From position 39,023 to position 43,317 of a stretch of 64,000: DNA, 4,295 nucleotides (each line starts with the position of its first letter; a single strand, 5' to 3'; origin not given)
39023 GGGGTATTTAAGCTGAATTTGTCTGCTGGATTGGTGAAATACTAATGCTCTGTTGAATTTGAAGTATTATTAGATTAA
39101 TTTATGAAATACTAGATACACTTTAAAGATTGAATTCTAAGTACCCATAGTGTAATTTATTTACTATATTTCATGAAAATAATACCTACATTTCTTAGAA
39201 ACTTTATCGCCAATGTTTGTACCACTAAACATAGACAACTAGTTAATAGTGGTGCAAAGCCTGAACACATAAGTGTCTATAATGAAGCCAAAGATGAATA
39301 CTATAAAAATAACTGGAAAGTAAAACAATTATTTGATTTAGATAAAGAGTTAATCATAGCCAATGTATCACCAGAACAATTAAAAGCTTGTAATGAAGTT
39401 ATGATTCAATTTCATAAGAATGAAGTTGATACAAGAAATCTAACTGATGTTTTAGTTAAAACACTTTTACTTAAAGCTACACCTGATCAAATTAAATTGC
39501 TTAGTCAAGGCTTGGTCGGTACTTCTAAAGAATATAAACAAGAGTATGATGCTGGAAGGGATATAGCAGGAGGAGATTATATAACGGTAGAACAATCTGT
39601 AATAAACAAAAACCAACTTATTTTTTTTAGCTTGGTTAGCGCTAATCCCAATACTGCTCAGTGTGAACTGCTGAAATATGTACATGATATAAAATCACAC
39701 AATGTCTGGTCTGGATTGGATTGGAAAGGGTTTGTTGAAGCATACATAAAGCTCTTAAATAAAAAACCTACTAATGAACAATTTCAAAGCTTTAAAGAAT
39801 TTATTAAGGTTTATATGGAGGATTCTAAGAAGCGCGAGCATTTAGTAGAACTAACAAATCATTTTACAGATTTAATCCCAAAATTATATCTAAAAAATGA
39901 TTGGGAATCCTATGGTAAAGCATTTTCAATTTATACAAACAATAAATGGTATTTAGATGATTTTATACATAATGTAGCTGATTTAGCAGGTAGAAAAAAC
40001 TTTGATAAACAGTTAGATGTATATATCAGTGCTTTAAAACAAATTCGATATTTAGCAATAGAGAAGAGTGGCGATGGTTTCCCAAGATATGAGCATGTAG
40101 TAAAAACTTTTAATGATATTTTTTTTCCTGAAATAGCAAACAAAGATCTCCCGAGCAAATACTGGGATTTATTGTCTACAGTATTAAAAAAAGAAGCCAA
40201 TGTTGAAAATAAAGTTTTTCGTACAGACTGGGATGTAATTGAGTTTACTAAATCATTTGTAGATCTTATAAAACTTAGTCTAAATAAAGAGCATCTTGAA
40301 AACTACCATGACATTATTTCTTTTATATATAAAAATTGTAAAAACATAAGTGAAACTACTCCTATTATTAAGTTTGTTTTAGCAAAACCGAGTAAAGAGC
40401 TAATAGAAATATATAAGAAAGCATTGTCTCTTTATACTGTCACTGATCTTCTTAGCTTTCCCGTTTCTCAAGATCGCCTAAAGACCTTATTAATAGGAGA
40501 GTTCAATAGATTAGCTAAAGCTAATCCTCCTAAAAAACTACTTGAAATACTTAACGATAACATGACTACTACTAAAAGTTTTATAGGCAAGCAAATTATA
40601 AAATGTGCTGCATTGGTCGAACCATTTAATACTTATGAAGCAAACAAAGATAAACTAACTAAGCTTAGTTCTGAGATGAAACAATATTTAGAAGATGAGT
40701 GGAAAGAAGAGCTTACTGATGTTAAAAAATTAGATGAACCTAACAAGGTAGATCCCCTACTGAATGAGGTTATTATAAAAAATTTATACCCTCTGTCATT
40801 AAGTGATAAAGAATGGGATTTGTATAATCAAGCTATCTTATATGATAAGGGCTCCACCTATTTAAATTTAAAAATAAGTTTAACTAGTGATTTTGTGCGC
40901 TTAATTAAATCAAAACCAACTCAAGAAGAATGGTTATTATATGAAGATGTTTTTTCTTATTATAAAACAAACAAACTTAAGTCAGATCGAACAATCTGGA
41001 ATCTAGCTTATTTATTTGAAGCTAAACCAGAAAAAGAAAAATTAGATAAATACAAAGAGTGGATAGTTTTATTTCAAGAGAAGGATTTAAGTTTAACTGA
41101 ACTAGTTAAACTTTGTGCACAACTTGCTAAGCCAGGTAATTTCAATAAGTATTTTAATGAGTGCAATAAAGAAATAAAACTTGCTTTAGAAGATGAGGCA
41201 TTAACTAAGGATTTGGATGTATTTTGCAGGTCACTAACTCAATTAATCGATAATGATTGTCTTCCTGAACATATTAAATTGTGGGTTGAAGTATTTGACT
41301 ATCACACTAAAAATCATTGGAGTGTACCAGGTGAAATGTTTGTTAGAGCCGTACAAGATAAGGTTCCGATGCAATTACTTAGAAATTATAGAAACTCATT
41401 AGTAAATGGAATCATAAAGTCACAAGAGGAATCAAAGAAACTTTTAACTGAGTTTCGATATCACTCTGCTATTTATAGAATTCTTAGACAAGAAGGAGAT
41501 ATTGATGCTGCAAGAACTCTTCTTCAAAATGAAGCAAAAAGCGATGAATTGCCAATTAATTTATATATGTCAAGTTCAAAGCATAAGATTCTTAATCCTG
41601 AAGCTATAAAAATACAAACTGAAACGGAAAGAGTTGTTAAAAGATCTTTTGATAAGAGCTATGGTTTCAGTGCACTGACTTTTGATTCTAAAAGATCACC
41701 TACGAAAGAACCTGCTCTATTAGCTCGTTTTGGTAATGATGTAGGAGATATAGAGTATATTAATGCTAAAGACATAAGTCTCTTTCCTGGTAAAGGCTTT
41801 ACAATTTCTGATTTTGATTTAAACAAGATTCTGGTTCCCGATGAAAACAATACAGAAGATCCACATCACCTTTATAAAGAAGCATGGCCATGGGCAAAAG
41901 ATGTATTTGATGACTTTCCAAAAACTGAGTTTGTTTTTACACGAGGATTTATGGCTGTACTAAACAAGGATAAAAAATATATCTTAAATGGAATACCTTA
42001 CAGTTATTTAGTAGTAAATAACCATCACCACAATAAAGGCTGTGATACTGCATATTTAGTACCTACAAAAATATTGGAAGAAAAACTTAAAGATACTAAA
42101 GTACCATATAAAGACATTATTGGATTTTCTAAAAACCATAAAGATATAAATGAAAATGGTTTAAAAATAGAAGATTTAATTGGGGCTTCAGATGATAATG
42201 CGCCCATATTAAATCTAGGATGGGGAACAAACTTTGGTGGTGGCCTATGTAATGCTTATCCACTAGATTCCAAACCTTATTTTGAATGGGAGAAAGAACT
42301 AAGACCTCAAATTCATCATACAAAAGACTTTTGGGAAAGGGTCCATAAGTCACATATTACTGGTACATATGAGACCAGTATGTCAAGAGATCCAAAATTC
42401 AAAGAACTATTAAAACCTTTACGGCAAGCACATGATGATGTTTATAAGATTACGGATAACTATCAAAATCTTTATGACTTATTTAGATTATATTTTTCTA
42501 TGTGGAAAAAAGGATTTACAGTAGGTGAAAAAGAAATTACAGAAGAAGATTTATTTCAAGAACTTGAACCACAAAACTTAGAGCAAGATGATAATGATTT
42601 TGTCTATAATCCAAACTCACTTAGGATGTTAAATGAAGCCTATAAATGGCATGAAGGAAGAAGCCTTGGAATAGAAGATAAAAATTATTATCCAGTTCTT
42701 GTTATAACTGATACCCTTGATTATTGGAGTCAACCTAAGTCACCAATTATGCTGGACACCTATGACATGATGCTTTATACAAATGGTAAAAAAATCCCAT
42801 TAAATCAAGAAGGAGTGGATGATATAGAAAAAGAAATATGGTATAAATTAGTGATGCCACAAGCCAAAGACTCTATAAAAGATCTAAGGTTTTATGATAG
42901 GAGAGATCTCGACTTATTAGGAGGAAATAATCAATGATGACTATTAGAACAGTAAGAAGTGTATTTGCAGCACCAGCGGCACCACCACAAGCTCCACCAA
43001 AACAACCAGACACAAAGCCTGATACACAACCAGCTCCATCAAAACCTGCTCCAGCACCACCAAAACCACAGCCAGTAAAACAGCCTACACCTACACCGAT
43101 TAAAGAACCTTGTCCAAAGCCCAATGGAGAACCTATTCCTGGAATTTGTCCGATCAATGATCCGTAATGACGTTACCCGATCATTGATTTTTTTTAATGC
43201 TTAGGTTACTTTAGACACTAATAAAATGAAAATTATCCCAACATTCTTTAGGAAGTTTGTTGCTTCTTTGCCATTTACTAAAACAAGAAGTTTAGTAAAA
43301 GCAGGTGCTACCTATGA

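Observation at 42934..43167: Small proline-rich ORFs coupled to two of the three large genes share a PGICPI C-terminus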

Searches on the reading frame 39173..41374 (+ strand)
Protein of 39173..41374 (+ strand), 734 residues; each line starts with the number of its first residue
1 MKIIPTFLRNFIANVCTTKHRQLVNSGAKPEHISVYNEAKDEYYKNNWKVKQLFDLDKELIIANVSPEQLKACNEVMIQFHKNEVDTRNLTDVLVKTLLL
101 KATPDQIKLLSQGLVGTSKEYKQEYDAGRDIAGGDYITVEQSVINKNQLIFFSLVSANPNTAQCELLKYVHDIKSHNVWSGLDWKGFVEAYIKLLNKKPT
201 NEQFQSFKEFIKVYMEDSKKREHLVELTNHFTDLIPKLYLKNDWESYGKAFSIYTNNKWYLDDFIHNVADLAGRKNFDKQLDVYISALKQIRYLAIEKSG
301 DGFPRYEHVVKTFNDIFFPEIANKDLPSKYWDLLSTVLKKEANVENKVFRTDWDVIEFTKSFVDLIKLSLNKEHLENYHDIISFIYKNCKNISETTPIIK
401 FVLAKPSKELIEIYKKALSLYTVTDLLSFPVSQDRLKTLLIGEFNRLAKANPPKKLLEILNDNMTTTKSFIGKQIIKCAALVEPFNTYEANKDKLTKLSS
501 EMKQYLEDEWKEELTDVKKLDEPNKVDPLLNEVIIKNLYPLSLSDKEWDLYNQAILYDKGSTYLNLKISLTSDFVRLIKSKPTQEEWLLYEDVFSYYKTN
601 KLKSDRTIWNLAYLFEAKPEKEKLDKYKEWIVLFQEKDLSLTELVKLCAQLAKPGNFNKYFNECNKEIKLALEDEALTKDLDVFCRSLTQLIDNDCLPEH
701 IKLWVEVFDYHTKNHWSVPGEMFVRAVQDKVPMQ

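Call 108: predict_structure(alignment_id=A9)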
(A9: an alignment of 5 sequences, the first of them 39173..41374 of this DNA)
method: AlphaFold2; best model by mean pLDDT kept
length: 734 residues; sequences in the alignment: 5
mean_pLDDT: 70.6   pTM: 0.48
mean pLDDT of the five models: 70.6, 68.4, 60.2, 59.1, 57.3
residues with pLDDT >= 90: 47; 70-90: 411; 50-70: 134; < 50: 142
segments of 3 or more residues with pLDDT < 50: 1-16, 115-144, 175-182, 291-357, 423-435, 560-562
pLDDT, mean of each block of 10 residues (from residue 1): 39 49 81 87 83 83 87 87 71 80 87 49 37 32 55 85 84 54 70 88 79 63 71 71 71 68 67 62 57 39 36 38 38 37 31 44 54 63 63 62 82 83 45 52 85 90 75 87 87 81 82 83 79 84 86 74 68 89 90 85 74 90 90 87 90 86 84 73 87 81 82 74 73 53
secondary structure, 60 per line:
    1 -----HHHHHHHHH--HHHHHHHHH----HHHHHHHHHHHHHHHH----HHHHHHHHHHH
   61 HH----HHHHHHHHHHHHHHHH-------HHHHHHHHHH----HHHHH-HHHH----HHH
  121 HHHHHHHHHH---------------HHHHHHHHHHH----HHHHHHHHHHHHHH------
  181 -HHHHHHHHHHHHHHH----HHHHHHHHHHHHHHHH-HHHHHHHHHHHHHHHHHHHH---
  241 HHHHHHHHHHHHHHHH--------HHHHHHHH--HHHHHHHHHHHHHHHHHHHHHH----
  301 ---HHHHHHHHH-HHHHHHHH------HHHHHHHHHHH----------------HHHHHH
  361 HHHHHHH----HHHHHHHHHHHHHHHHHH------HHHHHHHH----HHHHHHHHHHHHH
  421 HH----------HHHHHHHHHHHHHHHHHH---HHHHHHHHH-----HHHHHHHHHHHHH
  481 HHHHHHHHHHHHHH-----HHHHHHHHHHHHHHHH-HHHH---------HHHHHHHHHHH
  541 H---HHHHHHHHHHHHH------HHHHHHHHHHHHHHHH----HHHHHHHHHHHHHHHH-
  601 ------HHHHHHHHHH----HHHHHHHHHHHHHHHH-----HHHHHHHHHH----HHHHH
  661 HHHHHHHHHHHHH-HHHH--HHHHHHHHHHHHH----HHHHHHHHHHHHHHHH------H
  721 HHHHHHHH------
elements in order (helices of 4 or more, strands of 3 or more residues): H6-14 H17-25 H30-45 H50-62 H67-82 H90-99 H104-108 H110-113 H118-130 H146-156 H161-174 H182-196 H201-216 H218-237 H241-256 H265-272 H275-296 H304-312 H314-321 H328-338 H355-367 H372-389 H396-403 H408-422 H433-450 H454-462 H468-494 H500-515 H517-520 H530-541 H545-557 H564-579 H584-599 H607-616 H621-636 H642-651 H656-673 H675-678 H681-693 H698-713 H720-728

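Call 110: fold_search(model_id=the predicted structure, library=pdb)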
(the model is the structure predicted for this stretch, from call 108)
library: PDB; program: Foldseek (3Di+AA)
matches with E <= 10: 10; with E <= 0.001: 0
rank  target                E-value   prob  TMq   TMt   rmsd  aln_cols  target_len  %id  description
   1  8ugc_A                3.7e-02  0.28  0.07  0.11  31.7       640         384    9  FD15: Flat repeat helix-turn-helix-turn protein (released 2023-12-27)
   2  8v2d_J                6.2e-01  0.75  0.15  0.30  15.5       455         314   13  Computational Designed Nanocage O43_129 (released 2024-03-13)
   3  5cwp                  9.6e-01  0.15  0.07  0.16  18.6       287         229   10  Crystal structure of de novo designed helical repeat protein DHR79 (released 2015-12-16)
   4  9k81_A                4.2e+00  0.28  0.11  0.35  10.8       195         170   10  Cryo-EM structure of designed zinc-induced filament Fiber-n7-Zn1-HEHE-74 (released 2025-10-29)
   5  9k82_A                4.9e+00  0.11  0.09  0.26  14.4       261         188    8  Cryo-EM structure of designed zinc-induced filament Fiber-n5-Zn1-HEHE-917 (released 2025-10-29)
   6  3ahm_B                6.3e+00  0.02  0.08  0.10  30.1       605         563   12  Pz peptidase a (released 2010-08-25)
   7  5cwi                  8.5e+00  0.02  0.06  0.15  23.7       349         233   10  Crystal structure of de novo designed helical repeat protein DHR18 (released 2015-12-16)
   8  9kme_B                8.8e+00  0.03  0.06  0.15  20.0       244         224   14  Crystal structure of soluble bacteriorhodopsin NeuroBR_A (released 2025-06-04)
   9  3jqz_A                8.8e+00  0.01  0.08  0.10  27.8       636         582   10  Crystal Structure of Human serum albumin complexed with Lidocaine (released 2010-04-21)
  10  8yxb_B                9.5e+00  0.01  0.09  0.10  25.6       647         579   11  Crystal structure of the HSA complex with ceftriaxone and myristate (released 2024-08-07)
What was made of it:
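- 39173..42937 (+): Large gene W1 (1254 aa). Residues 1-734 (39173..41374) form a divergent all-helical repeat region. Residues 735-1254 (41375..42934) form the conserved ~520-aa C-terminal domain, with motifs FPGKGF, FTRG, NNHHHN, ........, VHKSH, LDTYDM and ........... AF2 of the N-terminal region is all-alpha, pLDDT 70.6 (call 108), with only weak hits to designed helical repeats (call 110).
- Tried and rejected: The N-terminal model gave only weak hits to designed helical repeats (call 110).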

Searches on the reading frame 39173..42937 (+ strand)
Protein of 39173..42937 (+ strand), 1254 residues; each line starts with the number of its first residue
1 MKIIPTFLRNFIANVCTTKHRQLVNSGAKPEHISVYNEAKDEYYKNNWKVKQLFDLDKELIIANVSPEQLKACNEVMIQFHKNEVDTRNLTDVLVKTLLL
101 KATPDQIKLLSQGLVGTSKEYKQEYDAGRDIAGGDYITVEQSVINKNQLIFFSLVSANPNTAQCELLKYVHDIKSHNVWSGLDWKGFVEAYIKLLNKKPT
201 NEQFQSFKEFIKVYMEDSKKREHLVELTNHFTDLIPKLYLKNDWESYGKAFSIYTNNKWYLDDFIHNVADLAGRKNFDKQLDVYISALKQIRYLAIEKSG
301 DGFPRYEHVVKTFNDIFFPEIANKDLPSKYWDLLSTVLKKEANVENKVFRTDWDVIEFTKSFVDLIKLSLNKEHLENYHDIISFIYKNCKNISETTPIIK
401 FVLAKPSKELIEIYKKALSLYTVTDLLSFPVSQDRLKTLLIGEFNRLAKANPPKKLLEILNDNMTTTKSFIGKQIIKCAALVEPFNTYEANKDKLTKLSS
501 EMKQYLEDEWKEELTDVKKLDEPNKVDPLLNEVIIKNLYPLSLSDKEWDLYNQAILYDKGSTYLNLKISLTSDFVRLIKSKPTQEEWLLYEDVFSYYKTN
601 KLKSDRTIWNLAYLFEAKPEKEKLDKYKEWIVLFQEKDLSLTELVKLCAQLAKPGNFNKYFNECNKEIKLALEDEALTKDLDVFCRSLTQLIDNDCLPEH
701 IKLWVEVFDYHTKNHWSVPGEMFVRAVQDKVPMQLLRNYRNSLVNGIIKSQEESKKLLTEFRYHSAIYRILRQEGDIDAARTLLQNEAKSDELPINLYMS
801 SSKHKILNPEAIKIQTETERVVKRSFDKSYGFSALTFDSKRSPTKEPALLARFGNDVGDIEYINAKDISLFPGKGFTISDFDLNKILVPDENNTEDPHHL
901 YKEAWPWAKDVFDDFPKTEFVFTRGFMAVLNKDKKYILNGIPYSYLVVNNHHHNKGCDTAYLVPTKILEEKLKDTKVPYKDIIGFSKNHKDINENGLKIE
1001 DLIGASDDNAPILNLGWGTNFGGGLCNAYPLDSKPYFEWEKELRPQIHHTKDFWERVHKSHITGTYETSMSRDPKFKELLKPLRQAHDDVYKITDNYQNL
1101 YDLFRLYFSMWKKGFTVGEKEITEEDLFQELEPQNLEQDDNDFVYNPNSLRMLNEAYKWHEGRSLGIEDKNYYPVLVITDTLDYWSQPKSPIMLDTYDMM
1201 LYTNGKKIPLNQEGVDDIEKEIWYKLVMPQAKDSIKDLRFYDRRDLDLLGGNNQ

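Call 8: search_protein_families(library=pfam, proteins=[window:39173-42937:+], max_evalue=0.01)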
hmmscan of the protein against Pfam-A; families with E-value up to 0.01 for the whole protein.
window:39173-42937:+ (1254 aa): 0 families

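Call 9: search_protein_families(library=ncbifam, proteins=[window:39173-42937:+], max_evalue=0.01)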
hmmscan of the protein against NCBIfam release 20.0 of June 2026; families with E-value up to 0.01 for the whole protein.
window:39173-42937:+ (1254 aa): 0 families

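Call 17: find_homologous_proteins(query=window:39173-42937:+)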
Query window:39173-42937:+ (1254 aa): 4 proteins with E <= 0.001 among 8000 candidates.
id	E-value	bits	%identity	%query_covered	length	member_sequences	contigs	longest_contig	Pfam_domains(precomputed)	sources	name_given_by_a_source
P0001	0.0e+0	2883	100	100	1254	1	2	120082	-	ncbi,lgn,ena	-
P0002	2.2e-286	971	43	100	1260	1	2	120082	-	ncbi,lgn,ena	-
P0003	5.2e-281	954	41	100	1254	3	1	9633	-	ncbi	-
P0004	1.3e-159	552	31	100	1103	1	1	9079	-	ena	-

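Call 18: find_encoding_contigs(protein=P0003, flank=10000)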
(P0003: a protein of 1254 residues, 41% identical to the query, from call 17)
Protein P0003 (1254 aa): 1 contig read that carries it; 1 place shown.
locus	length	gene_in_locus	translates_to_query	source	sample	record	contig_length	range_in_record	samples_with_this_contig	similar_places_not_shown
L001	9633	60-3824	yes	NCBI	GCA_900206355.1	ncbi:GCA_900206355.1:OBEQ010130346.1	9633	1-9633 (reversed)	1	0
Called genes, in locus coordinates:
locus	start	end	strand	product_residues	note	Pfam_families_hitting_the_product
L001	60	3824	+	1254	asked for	-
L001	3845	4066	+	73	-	-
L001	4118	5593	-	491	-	-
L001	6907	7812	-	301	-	PF24585:YunG, PF00383:dCMP_cyt_deam_1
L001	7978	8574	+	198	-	-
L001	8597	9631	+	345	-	?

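Call 19: find_encoding_contigs(protein=P0004, flank=10000)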
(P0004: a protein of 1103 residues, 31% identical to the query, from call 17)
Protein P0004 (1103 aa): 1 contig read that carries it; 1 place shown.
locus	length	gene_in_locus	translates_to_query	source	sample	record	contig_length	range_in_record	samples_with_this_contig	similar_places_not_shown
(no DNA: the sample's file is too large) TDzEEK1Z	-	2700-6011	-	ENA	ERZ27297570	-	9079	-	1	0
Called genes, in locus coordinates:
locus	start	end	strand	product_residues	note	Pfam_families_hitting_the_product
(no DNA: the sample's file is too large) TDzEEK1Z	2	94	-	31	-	?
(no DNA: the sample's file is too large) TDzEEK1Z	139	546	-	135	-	PF02566:OsmC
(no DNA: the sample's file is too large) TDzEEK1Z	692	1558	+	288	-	PF00795:CN_hydrolase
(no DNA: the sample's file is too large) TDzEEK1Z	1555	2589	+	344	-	PF04371:PAD_porph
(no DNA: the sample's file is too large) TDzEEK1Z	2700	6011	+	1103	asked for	-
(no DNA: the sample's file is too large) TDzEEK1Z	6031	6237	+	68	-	-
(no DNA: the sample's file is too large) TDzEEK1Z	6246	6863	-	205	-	PF04199:Cyclase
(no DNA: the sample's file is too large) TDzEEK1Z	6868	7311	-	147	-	PF00293:NUDIX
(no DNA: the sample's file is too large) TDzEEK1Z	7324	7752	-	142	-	-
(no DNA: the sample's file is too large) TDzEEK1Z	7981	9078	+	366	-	?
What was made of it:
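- One further contig has a called 68-aa gene at the same position (call 19).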

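Call 20: find_encoding_contigs(protein=P0001, flank=3000, max_places=3)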
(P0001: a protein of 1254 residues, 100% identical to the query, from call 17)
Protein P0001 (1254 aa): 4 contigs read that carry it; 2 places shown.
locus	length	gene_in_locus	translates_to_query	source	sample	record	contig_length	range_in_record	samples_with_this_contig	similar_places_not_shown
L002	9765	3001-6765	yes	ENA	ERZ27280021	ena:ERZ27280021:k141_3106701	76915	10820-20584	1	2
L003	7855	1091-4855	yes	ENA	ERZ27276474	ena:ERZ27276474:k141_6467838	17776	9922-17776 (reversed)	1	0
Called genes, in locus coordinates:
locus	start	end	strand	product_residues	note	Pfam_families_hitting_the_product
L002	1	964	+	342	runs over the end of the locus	PF04371:PAD_porph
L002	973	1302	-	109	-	PF01934:HepT-like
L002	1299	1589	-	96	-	PF01909:NTP_transf_2, PF18765:Polbeta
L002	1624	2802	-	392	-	PF13173:AAA_14, PF13635:DUF4143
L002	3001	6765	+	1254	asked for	-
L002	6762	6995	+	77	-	-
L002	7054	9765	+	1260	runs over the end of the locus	-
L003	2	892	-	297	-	?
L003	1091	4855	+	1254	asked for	-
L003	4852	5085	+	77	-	-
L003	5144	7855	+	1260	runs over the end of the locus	-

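Call 26: find_related_loci(query=A1, collection=genome_contigs, flank=6000)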
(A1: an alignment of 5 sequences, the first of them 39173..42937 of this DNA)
Query A1 (1254 aa) in genome_contigs; peptide patterns used: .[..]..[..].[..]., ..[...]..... (x = any residue, [..] = any of these).
57 stretches matched a pattern, but none encodes a relative of the query by tblastn (E <= 1e-3).
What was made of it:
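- Tried and rejected: The first genome_contigs scan used close-clade patterns and found nothing (call 26).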

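Call 27: find_related_loci(query=A1, collection=metagenome_contigs, flank=6000)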
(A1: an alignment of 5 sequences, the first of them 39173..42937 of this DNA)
Query A1 (1254 aa) in metagenome_contigs; peptide patterns used: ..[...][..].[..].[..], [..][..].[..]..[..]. (x = any residue, [..] = any of these).
446 stretches matched a pattern; 3 encode a relative of the query (tblastn E <= 1e-3); 3 distinct loci.
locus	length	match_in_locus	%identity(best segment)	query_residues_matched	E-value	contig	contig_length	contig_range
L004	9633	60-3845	41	1-1254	0e+0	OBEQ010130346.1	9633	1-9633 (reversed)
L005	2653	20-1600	44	735-1248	1e-139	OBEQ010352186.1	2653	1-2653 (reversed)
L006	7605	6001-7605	41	698-1221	5e-114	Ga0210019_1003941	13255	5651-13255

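Call 91: search_protein_families(library=padloc, proteins=[window:39173-42937:+], max_evalue=0.01)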
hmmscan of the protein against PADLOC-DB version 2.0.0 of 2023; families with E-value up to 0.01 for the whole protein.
window:39173-42937:+ (1254 aa): 0 families

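Call 92: search_protein_families(library=phrogs, proteins=[window:39173-42937:+], max_evalue=0.01)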
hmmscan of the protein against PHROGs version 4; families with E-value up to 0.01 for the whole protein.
window:39173-42937:+ (1254 aa): 0 families

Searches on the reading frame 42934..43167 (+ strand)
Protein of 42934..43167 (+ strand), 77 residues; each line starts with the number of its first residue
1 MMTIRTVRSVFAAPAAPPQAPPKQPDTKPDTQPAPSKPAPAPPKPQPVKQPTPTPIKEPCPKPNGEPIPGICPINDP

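Call 8: search_protein_families(library=pfam, proteins=[window:42934-43167:+], max_evalue=0.01)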
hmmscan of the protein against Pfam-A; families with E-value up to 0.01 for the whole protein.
window:42934-43167:+ (77 aa): 0 families

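Call 9: search_protein_families(library=ncbifam, proteins=[window:42934-43167:+], max_evalue=0.01)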
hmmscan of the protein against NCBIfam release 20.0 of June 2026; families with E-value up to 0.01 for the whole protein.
window:42934-43167:+ (77 aa): 0 families

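Call 30: list_cluster_members(proteins=[P0001, window:42934-43167:+, window:51132-51374:+, window:47170-51135:+, L001:3845-4066:+, L005:1634-1867:+, P0004])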
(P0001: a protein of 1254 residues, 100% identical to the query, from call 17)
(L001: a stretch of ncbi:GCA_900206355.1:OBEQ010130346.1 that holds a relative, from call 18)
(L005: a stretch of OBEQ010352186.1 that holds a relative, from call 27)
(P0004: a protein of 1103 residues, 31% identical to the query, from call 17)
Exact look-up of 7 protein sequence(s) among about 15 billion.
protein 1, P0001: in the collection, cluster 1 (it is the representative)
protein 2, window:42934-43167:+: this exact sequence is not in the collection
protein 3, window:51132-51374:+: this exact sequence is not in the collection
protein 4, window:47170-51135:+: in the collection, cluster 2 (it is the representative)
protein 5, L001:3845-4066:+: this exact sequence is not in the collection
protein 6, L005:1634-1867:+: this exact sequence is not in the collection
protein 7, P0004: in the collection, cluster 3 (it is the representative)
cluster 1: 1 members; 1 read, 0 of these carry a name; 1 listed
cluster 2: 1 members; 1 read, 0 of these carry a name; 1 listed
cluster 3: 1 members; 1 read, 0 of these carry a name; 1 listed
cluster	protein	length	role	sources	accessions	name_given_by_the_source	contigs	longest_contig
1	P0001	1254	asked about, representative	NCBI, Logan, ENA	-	-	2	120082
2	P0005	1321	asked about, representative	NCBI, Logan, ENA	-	-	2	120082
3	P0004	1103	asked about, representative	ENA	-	-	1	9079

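Call 91: search_protein_families(library=padloc, proteins=[window:42934-43167:+], max_evalue=0.01)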
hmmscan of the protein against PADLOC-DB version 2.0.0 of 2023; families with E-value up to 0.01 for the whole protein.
window:42934-43167:+ (77 aa): 0 families

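Call 92: search_protein_families(library=phrogs, proteins=[window:42934-43167:+], max_evalue=0.01)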
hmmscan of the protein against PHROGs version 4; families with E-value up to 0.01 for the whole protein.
window:42934-43167:+ (77 aa): 0 families

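Call 97: find_homologous_proteins(query=A6, max_evalue=0.01)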
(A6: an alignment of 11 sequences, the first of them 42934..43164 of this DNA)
Query A6 (11 sequences): 8000 candidates shared short words with the query, none scored E <= 0.01.
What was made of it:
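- The small proteins are absent from the 15-billion-protein collection (calls 30, 97).
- Tried and rejected: Exact look-up and a profile search for the small proteins in the large protein collection found nothing (calls 30, 97).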
